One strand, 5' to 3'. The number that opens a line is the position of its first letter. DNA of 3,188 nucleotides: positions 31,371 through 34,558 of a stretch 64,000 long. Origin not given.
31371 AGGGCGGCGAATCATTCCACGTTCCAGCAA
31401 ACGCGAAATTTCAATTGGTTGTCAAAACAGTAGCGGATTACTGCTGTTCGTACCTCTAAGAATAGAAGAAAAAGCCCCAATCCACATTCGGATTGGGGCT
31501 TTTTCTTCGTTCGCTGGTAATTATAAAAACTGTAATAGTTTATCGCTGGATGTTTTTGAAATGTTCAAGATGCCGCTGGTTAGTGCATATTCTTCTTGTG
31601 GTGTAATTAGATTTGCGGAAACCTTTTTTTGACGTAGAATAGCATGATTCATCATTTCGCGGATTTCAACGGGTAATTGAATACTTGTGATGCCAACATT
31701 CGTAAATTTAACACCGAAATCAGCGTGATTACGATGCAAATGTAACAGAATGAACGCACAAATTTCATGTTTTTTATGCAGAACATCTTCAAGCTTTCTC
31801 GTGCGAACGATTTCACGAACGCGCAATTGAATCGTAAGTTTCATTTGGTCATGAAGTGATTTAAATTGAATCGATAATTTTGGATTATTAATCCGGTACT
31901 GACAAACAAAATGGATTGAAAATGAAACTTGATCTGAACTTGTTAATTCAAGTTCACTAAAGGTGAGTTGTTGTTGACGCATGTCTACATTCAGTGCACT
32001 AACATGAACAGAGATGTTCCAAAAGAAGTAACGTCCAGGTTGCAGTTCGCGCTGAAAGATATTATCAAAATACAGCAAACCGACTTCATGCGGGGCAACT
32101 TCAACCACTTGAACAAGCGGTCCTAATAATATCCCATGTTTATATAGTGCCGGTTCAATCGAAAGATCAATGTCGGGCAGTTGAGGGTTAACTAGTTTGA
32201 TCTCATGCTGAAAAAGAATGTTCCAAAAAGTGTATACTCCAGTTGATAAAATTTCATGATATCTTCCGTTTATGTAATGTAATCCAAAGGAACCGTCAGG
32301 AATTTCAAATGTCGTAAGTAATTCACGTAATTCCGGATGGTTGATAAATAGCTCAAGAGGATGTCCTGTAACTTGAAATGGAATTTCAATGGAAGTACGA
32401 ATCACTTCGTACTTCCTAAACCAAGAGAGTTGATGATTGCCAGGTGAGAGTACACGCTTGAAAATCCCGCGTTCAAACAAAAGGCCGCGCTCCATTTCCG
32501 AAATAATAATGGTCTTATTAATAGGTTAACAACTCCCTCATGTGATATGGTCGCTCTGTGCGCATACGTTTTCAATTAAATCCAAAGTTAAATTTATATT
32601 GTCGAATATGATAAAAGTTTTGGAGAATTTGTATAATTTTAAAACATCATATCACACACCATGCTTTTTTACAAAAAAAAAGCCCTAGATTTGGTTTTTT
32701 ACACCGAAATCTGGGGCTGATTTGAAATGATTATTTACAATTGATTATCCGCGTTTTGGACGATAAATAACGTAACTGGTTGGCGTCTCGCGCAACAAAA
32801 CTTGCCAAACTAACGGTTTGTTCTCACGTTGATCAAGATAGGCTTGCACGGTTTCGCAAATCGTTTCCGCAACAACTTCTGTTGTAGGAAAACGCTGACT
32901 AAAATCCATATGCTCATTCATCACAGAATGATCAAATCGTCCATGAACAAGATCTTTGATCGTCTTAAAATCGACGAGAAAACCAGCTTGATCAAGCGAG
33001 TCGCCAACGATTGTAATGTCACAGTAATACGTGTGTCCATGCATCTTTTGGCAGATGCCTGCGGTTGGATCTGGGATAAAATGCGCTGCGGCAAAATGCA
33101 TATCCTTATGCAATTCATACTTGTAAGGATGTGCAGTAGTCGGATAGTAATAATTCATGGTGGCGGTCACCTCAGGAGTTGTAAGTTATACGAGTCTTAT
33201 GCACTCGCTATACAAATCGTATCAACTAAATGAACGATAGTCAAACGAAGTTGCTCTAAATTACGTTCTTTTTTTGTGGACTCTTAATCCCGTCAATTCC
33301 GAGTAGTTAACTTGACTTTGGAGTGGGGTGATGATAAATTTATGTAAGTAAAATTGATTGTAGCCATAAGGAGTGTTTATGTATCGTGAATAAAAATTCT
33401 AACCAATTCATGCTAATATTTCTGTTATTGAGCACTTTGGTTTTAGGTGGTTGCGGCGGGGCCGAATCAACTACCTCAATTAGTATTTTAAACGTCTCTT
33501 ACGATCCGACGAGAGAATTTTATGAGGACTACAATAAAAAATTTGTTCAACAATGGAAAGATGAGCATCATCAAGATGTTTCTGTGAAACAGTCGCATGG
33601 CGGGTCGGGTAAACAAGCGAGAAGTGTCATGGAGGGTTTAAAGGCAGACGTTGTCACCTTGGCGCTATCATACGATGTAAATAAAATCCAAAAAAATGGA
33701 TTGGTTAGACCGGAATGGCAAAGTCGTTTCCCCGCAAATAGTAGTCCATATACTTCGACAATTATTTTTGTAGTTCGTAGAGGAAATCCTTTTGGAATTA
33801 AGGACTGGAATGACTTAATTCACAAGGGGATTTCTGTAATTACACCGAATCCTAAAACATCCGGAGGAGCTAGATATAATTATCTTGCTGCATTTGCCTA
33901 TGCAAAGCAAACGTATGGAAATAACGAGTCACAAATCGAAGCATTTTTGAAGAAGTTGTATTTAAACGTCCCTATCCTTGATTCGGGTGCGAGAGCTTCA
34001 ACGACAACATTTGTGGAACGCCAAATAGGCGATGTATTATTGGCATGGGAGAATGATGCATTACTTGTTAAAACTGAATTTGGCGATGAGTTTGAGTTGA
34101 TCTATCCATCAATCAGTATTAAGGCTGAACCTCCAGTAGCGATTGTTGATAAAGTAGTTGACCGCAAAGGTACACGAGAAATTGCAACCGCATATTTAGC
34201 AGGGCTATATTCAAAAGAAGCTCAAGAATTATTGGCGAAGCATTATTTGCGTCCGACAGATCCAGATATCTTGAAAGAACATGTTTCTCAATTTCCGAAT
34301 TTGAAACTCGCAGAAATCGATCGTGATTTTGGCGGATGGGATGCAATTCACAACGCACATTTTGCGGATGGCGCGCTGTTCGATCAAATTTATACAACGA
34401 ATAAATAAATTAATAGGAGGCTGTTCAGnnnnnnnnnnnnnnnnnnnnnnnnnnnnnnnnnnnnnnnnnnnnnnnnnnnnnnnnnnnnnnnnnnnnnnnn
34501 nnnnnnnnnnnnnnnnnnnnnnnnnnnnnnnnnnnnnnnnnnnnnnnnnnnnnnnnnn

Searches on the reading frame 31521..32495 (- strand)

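Call 53: search_protein_families(library=pfam, proteins=[window:31521-32495:-], max_evalue=0.00001)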
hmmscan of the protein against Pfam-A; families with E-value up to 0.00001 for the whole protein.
window:31521-32495:- (324 aa): 1 family
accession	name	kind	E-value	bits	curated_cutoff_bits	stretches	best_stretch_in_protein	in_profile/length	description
PF01145.31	Band_7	-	2.9e-17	63.7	23.6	1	133-286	3-159/176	SPFH domain / Band 7 family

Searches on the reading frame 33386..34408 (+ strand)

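Call 53: search_protein_families(library=pfam, proteins=[window:33386-34408:+], max_evalue=0.00001)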
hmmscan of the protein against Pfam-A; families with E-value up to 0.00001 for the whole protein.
window:33386-34408:+ (340 aa): 2 families
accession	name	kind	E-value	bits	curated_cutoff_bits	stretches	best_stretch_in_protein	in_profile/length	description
PF13531.11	SBP_bac_11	-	5.7e-34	118.3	25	1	46-287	13-225/227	Bacterial extracellular solute-binding protein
PF01547.30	SBP_bac_1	-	1.4e-07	32.3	26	1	47-281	8-307/307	Bacterial extracellular solute-binding protein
